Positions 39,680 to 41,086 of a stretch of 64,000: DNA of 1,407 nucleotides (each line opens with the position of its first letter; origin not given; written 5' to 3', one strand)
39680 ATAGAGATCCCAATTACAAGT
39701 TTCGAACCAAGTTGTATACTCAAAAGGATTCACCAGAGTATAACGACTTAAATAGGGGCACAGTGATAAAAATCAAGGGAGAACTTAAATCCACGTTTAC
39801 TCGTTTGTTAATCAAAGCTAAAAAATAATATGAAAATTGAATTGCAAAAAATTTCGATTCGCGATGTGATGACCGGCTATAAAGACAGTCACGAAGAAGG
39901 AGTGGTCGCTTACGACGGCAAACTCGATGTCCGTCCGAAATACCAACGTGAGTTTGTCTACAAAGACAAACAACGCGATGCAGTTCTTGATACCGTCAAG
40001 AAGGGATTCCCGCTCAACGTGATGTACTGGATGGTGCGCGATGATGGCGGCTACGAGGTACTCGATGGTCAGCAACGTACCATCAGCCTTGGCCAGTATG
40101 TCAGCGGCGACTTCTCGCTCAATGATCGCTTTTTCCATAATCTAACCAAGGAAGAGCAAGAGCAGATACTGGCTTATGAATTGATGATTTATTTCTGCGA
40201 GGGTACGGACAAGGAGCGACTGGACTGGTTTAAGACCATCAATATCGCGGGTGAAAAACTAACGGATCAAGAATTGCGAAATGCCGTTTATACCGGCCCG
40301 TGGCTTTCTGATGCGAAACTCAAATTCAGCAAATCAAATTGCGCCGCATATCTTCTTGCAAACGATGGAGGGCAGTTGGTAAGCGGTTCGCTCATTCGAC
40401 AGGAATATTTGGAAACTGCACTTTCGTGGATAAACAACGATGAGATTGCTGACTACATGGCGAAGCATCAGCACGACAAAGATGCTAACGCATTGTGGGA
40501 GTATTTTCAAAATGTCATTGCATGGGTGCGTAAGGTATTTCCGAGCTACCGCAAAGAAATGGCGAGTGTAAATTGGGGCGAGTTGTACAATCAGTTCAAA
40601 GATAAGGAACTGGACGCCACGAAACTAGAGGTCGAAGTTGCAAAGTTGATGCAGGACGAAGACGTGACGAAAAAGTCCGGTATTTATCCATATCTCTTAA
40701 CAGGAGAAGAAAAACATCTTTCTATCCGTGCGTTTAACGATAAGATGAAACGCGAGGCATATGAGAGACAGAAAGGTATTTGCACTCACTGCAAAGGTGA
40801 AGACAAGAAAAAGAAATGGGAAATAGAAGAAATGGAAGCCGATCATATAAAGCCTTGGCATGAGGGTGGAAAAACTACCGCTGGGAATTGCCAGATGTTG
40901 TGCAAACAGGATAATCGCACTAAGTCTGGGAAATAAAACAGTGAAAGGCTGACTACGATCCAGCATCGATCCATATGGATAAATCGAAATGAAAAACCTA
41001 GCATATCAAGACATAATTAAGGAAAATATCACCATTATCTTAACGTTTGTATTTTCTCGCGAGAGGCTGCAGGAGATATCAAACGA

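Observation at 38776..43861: Defense island: EcoRI-like m6A MTase overlapping a DUF262/HNH (GmrSD-like) nuclease, unknown 155-aa gene, Mrr, Fic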

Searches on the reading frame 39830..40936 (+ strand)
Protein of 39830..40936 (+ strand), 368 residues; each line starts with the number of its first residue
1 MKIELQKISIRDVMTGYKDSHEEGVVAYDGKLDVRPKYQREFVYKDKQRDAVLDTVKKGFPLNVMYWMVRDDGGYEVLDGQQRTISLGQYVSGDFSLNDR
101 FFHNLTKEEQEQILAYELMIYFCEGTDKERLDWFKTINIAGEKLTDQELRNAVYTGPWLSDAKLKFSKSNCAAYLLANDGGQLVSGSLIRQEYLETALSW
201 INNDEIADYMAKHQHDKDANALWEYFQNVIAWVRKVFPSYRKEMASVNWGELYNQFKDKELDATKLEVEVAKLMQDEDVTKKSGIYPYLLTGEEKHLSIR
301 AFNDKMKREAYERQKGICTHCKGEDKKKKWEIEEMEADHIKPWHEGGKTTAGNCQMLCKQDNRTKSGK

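Call 3: search_protein_families(library=pfam, proteins=[window:39830-40936:+], max_evalue=0.1)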
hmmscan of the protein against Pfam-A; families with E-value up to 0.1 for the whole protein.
window:39830-40936:+ (368 aa): 4 families
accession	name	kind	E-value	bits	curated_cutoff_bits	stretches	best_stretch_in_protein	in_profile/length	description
PF03235.19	GmrSD_N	-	1.5e-17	64.8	33.2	1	34-154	13-198/199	GmrSD restriction endonuclease, N-terminal domain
PF01844.29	HNH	-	9.7e-11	42.1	21.4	1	318-366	1-45/47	HNH endonuclease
PF14279.12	HNH_5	-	0.007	16.7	27.5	1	318-364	1-42/56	HNH endonuclease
PF24042.1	DUF7351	-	0.036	14.3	31.2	0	285-327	36-78/177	Domain of unknown function (DUF7351)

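Call 4: search_protein_families(library=padloc, proteins=[window:39830-40936:+], max_evalue=0.1)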
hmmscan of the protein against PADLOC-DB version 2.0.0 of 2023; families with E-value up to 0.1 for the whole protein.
window:39830-40936:+ (368 aa): 7 families
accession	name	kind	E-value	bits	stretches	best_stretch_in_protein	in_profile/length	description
PDLC03418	REase_II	-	4.5e-136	451.8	1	1-368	1-372/372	Type II restriction enzyme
PDLC03877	NsnA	-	8.2e-25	85.9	1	29-158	62-204/385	-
PDLC04027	PD-T4-2_A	-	4.8e-10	37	2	29-92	49-113/363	-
PDLC04150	HEC-05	-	1.5e-05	22.1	1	36-72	25-62/583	-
PDLC03656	mREase_IV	-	0.0086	13.8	1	245-363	138-253/277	Type IV methyl-directed restriction enzyme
PDLC04709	PDC-M55C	-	0.0087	12.7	1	29-65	26-61/554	-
PDLC04151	HEC-05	-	0.0093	12.7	1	36-71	43-79/600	-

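Call 5: search_protein_families(library=ncbifam, proteins=[window:39830-40936:+], max_evalue=0.1)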
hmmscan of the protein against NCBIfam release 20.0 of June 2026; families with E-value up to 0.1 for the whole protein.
window:39830-40936:+ (368 aa): 2 families
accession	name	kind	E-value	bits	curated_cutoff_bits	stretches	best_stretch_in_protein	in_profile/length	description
NF049971.1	CRISPR_Cas9d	exception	2e-05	23.4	375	1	303-367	533-595/986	type II CRISPR RNA-guided endonuclease Cas9d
NF040563.1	guided_IscB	equivalog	0.003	16.7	175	1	306-366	183-236/314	RNA-guided endonuclease IscB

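Call 6: search_solved_structures(query=window:39830-40936:+, max_evalue=1, show_alignments=2)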
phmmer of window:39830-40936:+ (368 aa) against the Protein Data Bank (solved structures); distinct sequences matched with E-value up to 1: 2.
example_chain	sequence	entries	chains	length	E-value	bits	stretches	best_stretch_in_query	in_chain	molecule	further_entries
4h9d_A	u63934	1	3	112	0.0065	18.4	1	314-365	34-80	HNH endonuclease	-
6ghc_A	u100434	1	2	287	0.35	12.7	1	305-363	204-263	5-methylcytosine-specific restriction enzyme A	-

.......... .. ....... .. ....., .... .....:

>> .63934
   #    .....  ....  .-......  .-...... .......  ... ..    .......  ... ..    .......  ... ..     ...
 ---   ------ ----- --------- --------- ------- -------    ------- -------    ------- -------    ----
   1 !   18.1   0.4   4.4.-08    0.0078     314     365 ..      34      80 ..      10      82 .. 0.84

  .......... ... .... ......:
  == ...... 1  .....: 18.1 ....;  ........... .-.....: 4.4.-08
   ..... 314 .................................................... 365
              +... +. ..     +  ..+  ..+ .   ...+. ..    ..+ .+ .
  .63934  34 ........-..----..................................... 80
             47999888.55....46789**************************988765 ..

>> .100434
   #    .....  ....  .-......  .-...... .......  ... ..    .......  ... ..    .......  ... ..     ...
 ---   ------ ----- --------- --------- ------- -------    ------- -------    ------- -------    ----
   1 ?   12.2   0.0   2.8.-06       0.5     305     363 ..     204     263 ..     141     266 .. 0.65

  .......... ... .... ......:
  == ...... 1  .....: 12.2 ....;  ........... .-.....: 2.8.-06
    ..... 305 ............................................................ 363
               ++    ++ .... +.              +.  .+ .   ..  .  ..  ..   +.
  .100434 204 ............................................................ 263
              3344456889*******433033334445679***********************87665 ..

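Call 8: find_homologous_proteins(query=window:39830-40936:+)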
Query window:39830-40936:+ (368 aa): 8000 proteins with E <= 0.001 among 8000 candidates; the best 120 are listed.
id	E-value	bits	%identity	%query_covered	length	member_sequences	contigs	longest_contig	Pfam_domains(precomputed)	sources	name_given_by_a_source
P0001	4.9e-223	758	87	100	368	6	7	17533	PF01844.30,PF03235.20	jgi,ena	-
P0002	1.4e-222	756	87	100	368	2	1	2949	PF01844.30,PF03235.20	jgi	-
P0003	2.1e-222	756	87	100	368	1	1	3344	PF01844.30,PF03235.20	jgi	jgi:hypothetical protein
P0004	2.3e-220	749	89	100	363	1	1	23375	PF01844.30,PF03235.20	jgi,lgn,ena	-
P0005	8.2e-220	747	86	100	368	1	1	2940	PF01844.30,PF03235.20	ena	-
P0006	1.6e-219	746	86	100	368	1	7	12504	PF01844.30,PF03235.20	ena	-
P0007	1.2e-218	743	89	100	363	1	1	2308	PF01844.30,PF03235.20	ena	-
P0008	1.6e-218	743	86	100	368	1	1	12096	PF01844.30,PF03235.20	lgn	-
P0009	2.2e-218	742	88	100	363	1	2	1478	PF01844.30,PF14279.13,PF03235.20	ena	-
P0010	3.6e-218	742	86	100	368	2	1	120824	PF01844.30,PF03235.20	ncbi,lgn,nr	ncbi:MAG: DUF262 domain-containing protein [Candidatus Parcubacteria bacterium]|nr:DUF262 domain-con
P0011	4.4e-218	741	86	100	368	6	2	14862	PF01844.30,PF03235.20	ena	-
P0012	6.5e-218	741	88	100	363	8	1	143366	PF01844.30,PF03235.20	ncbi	-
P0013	1.0e-217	740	88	100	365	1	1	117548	PF01844.30,PF14279.13,PF03235.20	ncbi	-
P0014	1.2e-217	740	88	100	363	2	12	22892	PF01844.30,PF03235.20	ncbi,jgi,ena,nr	ncbi:HNH endonuclease [Candidatus Peribacteria bacterium RIFCSPHIGHO2_01_FULL_49_38]|nr:MAG: HNH end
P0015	1.2e-217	740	86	100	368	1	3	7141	PF01844.30,PF03235.20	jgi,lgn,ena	-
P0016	1.4e-217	740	88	100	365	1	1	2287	PF01844.30,PF14279.13,PF03235.20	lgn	-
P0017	1.4e-217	740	87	100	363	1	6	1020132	PF01844.30,PF14279.13,PF03235.20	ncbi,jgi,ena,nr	ncbi:HNH endonuclease [Candidatus Gracilibacteria bacterium CG17_big_fil_post_rev_8_21_14_2_50_48_13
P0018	1.5e-217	740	85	100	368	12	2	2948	PF01844.30,PF03235.20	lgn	-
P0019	1.9e-217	739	88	100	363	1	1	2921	PF01844.30,PF03235.20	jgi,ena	-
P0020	4.4e-217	738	87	100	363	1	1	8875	PF01844.30,PF14279.13,PF03235.20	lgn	-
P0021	6.5e-217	737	87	100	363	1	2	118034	PF01844.30,PF03235.20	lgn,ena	-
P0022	7.1e-217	737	87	100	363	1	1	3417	PF01844.30,PF03235.20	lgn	-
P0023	6.1e-216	734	87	100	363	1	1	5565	PF01844.30,PF14279.13,PF03235.20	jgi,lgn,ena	-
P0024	7.6e-216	734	85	100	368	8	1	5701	PF01844.30,PF03235.20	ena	-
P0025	9.4e-215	730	84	100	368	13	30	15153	PF01844.30,PF03235.20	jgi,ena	-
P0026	1.9e-214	729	83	100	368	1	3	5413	PF01844.30,PF03235.20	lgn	-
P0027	2.1e-214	729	86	100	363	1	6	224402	PF01844.30,PF03235.20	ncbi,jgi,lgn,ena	-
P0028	2.6e-214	729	87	100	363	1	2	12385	PF01844.30,PF03235.20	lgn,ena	-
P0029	3.6e-214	728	84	100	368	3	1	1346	PF01844.30,PF03235.20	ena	-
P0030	4.1e-214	728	85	99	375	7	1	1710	PF01844.30,PF03235.20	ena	-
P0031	6.2e-214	728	86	100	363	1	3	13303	PF01844.30,PF14279.13,PF03235.20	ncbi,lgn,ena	-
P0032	1.1e-213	727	86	100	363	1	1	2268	PF01844.30,PF03235.20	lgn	-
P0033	1.2e-213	727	84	100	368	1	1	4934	PF01844.30,PF03235.20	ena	-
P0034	1.6e-213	726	84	100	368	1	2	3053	PF01844.30,PF03235.20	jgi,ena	-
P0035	3.5e-213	725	84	100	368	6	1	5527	PF01844.30,PF03235.20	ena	-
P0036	4.8e-213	725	83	100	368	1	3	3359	PF01844.30,PF03235.20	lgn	-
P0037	1.3e-212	723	86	100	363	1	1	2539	PF01844.30,PF03235.20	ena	-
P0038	1.3e-212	723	86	100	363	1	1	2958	PF01844.30,PF14279.13,PF03235.20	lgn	-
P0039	1.5e-212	723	83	100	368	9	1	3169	PF01844.30,PF03235.20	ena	-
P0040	2.8e-212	722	85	100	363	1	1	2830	PF01844.30,PF03235.20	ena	-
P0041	7.3e-212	721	83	100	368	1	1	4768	PF01844.30,PF03235.20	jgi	-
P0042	9.3e-212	720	85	100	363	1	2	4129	PF01844.30,PF03235.20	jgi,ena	-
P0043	1.2e-211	720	85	100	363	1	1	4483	PF01844.30,PF03235.20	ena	-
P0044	1.4e-211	720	86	100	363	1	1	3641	PF01844.30,PF03235.20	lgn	-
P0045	1.5e-211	720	85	100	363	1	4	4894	PF01844.30,PF14279.13,PF03235.20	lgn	-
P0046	1.6e-211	720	85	100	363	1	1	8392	PF01844.30,PF03235.20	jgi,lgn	jgi:hypothetical protein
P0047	1.6e-211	720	84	100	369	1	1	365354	PF01844.30,PF03235.20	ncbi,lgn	ncbi:MAG: HNH endonuclease family protein [Patescibacteria group bacterium]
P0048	3.7e-211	718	82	100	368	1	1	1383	PF01844.30,PF03235.20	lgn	-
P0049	4.0e-211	718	83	100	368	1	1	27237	PF01844.30,PF03235.20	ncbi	-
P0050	4.7e-211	718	83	100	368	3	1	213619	PF01844.30,PF03235.20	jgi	-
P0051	6.5e-211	718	85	100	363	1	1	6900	PF01844.30,PF14279.13,PF03235.20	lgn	-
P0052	7.1e-211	718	83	100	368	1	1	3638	PF01844.30,PF03235.20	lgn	-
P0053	7.2e-211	718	85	100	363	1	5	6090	PF01844.30,PF14279.13,PF03235.20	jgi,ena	-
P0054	1.4e-210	717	83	100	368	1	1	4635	PF01844.30,PF03235.20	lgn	-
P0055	1.4e-210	717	83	100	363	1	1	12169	PF01844.30,PF03235.20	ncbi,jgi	ncbi:MAG: DUF262 domain-containing protein [Candidatus Margulisiibacteriota bacterium]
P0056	1.5e-210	716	85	100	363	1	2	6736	PF01844.30,PF03235.20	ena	-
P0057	1.5e-210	716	85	100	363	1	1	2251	PF01844.30,PF14279.13,PF03235.20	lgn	-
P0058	1.8e-210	716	85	100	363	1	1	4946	PF01844.30,PF03235.20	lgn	-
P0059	2.1e-210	716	84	100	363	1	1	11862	PF01844.30,PF14279.13,PF03235.20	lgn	-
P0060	3.4e-210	715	85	100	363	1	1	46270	PF01844.30,PF14279.13,PF03235.20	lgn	-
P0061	3.5e-210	715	82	100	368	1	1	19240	PF01844.30,PF03235.20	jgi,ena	-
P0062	5.5e-210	715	85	100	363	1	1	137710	PF01844.30,PF14279.13,PF03235.20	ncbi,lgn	-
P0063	7.0e-210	714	85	100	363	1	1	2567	PF01844.30,PF14279.13,PF03235.20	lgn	-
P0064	7.7e-210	714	83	100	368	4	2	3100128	PF01844.30,PF03235.20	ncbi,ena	-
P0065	1.0e-209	714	84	100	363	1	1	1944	PF01844.30,PF03235.20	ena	-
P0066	1.3e-209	713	82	100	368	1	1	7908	PF01844.30,PF03235.20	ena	-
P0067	1.6e-209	713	85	100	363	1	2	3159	PF01844.30,PF14279.13,PF03235.20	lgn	-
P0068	2.3e-209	713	82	100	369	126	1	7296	PF01844.30,PF03235.20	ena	-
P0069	2.6e-209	712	82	100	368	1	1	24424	PF01844.30,PF03235.20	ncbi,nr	ncbi:DUF262 domain-containing protein [Patescibacteria group bacterium]|nr:DUF262 domain-containing 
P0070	3.6e-209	712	85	100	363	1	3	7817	PF01844.30,PF03235.20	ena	-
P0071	4.1e-209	712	82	100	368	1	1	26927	PF01844.30,PF03235.20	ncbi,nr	ncbi:MAG: DUF262 domain-containing protein [bacterium]|nr:DUF262 domain-containing protein [bacteriu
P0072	4.2e-209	712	83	100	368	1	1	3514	PF01844.30,PF03235.20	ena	-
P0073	4.6e-209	712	85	100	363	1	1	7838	PF01844.30,PF03235.20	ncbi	-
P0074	5.3e-209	711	82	100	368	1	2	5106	PF01844.30,PF03235.20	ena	-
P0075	8.0e-209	711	82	100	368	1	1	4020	PF01844.30,PF03235.20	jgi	-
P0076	8.5e-209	711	84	100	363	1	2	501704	PF01844.30,PF14279.13,PF03235.20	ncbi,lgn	-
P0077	8.6e-209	711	85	100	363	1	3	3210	PF01844.30,PF14279.13,PF03235.20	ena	-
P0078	8.7e-209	711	83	100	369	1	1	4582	PF01844.30,PF03235.20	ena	-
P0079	9.0e-209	711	85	100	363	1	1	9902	PF01844.30,PF03235.20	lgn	-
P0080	1.0e-208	710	82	100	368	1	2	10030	PF01844.30,PF03235.20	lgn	-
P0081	1.0e-208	710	85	100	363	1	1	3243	PF01844.30,PF03235.20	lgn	-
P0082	1.3e-208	710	82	100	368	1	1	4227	PF01844.30,PF03235.20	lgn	-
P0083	1.3e-208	710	84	100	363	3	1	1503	PF01844.30,PF14279.13,PF03235.20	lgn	-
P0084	1.4e-208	710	82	100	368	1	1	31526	PF01844.30,PF03235.20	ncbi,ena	-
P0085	1.8e-208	710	83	100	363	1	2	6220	PF01844.30,PF03235.20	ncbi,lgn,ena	-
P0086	2.2e-208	709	82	100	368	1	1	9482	PF01844.30,PF03235.20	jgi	jgi:hypothetical protein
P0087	2.3e-208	709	83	100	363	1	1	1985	PF01844.30,PF14279.13,PF03235.20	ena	-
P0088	3.0e-208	709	82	100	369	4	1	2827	PF01844.30,PF03235.20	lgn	-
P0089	3.4e-208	709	81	100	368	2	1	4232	PF01844.30,PF03235.20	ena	-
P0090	3.6e-208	709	84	100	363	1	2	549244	PF01844.30,PF14279.13,PF03235.20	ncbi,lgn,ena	-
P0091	3.6e-208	709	83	100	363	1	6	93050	PF01844.30,PF03235.20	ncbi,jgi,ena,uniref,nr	ncbi:MAG: HNH endonuclease [Candidatus Buchananbacteria bacterium RIFCSPHIGHO2_01_FULL_39_14]|uniref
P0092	4.1e-208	708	82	100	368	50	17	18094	PF01844.30,PF03235.20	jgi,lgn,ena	-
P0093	4.5e-208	708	81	100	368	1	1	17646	PF01844.30,PF03235.20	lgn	-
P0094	5.5e-208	708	82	100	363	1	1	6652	PF01844.30,PF03235.20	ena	-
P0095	5.9e-208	708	83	100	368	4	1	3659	PF01844.30,PF03235.20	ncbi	-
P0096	9.2e-208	707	84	100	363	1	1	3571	PF01844.30,PF14279.13,PF03235.20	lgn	-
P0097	1.1e-207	707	83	100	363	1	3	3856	PF01844.30,PF14279.13,PF03235.20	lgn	-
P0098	1.2e-207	707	84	100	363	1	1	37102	PF01844.30,PF03235.20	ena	-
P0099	1.3e-207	707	82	100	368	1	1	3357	PF01844.30,PF03235.20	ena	-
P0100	1.6e-207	707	83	100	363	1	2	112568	PF01844.30,PF14279.13,PF03235.20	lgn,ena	-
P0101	2.0e-207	706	82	100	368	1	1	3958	PF01844.30,PF03235.20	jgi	jgi:hypothetical protein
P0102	2.1e-207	706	81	100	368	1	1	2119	PF01844.30,PF03235.20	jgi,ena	-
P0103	2.7e-207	706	83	100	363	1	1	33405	PF01844.30,PF03235.20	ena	-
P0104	3.1e-207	706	82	100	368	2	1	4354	PF01844.30,PF03235.20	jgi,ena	-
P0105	3.5e-207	705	82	100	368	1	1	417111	PF01844.30,PF14279.13,PF03235.20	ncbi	ncbi:MAG: DUF262 domain-containing protein [Candidatus Omnitrophota bacterium]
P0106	3.6e-207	705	82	100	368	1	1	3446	PF01844.30,PF03235.20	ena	-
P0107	3.8e-207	705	82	100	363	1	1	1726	PF01844.30,PF14279.13,PF03235.20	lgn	-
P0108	4.2e-207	705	83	100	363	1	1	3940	PF01844.30,PF14279.13,PF03235.20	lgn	-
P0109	4.3e-207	705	84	100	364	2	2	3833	PF01844.30,PF14279.13,PF03235.20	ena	-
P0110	4.6e-207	705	82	100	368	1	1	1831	PF01844.30,PF03235.20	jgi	jgi:hypothetical protein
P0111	5.8e-207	705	82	100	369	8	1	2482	PF01844.30,PF03235.20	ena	-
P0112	6.7e-207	704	82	100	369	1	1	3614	PF01844.30,PF03235.20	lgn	-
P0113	7.1e-207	704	83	100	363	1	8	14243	PF01844.30,PF14279.13,PF03235.20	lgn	-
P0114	7.6e-207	704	82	100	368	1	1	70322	PF01844.30,PF03235.20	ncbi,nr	ncbi:MAG: DUF262 domain-containing protein [Patescibacteria group bacterium]|nr:DUF262 domain-contai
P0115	9.0e-207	704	82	100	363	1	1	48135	PF01844.30,PF14279.13,PF03235.20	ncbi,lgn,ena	-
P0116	9.0e-207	704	82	100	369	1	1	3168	PF01844.30,PF03235.20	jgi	-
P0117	9.4e-207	704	84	100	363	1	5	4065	PF01844.30,PF14279.13,PF03235.20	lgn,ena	-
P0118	9.9e-207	704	82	100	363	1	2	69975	PF01844.30,PF14279.13,PF03235.20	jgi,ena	jgi:hypothetical protein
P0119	1.0e-206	704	83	100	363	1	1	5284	PF01844.30,PF03235.20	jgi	jgi:hypothetical protein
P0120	1.5e-206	703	83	100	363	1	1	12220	PF01844.30,PF03235.20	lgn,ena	-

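Call 11: search_dna_similar(query=window:39830-40936:+, collection=plasmids, mode=protein, max_rows=20)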
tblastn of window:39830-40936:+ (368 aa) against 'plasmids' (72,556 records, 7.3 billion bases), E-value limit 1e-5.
Records with a match: 808; places in all: 815; records where one place covers at least 80% of the query: 44.
Best place of each record, by identity: 60-80% 4; <60% 804.
By first word of the organism name: Escherichia 515; Klebsiella 115; Salmonella 39; Shigella 26; Raoultella 17; Enterococcus 12; Rhodococcus 7; Rhizobium 7; uncultured 3; Variovorax 3; and 50 more.
By predicted mobility (MOB-suite, as given by PLSDB): conjugative 607; non-mobilizable 111; mobilizable 90.
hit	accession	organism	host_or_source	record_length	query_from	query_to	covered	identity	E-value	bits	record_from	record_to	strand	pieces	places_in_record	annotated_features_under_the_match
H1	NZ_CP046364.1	Macrococcoides canis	dog,swabs,ear infection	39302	1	367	100%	60.8%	8e-153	483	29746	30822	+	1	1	DUF262 domain-containing protein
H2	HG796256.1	uncultured bacterium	-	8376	1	368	100%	60.1%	6e-145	460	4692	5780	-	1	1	CDS (x2)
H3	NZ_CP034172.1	Chryseobacterium taklimakanense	Homo sapiens,Blood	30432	1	368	100%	59.9%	2e-143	456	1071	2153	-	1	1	DUF262 domain-containing protein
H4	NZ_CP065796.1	Mammaliicoccus sciuri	environment,single cell,feed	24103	1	366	99%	59.3%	1e-140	448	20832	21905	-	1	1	DUF262 domain-containing protein | adenine-specific methyltransferase EcoRI family protein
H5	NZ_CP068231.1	Aeromonas caviae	combined sewer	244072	1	368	100%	59.0%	2e-145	462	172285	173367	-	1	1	DUF262 domain-containing protein | adenine-specific methyltransferase EcoRI family protein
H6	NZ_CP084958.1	Sulfitobacter indolifex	cell culture,Seawater from the North ...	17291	1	367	100%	58.0%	6e-142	451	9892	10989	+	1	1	DUF262 domain-containing protein | adenine-specific methyltransferase EcoRI family protein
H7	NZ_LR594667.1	Variovorax sp. SRS16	linuron-contaminated soil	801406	1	367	100%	55.6%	2e-141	450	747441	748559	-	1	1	DUF262 domain-containing protein | adenine-specific methyltransferase EcoRI family protein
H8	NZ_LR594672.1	Variovorax sp. PBL-E5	linuron-contaminated soil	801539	1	367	100%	55.6%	2e-141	450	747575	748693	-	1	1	DUF262 domain-containing protein | adenine-specific methyltransferase EcoRI family protein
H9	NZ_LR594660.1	Variovorax sp. PBL-H6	linuron-contaminated soil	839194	1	367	100%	55.6%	2e-141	450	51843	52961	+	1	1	DUF262 domain-containing protein | adenine-specific methyltransferase EcoRI family protein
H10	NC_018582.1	Gordonia sp. KTR9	-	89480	1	368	100%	55.1%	2e-135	433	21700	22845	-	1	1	DUF262 domain-containing protein | adenine-specific methyltransferase EcoRI family protein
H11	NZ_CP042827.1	Ruania zhangjianzhongii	bat,pure culture,feces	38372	1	366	99%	54.9%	3e-132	424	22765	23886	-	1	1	DUF262 domain-containing protein | adenine-specific methyltransferase EcoRI family protein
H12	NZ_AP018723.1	Thiomicrorhabdus aquaedulcis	-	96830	1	368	100%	54.3%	9e-128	411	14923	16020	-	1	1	DUF262 domain-containing protein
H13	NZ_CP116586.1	Enterococcus dispar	Bos taurus,whole organism,fecal sample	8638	1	366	99%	50.4%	2e-121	392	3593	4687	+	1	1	DUF262 domain-containing protein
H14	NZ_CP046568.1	Dietzia sp. DQ12-45-1b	product water from oilfield,product ...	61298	1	366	99%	49.1%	1e-109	358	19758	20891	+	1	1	DUF262 domain-containing protein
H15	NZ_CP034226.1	Ligilactobacillus agilis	Chicken,Mixed culture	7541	1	366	99%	48.3%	5e-111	363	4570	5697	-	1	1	DUF262 domain-containing protein | adenine-specific methyltransferase EcoRI family protein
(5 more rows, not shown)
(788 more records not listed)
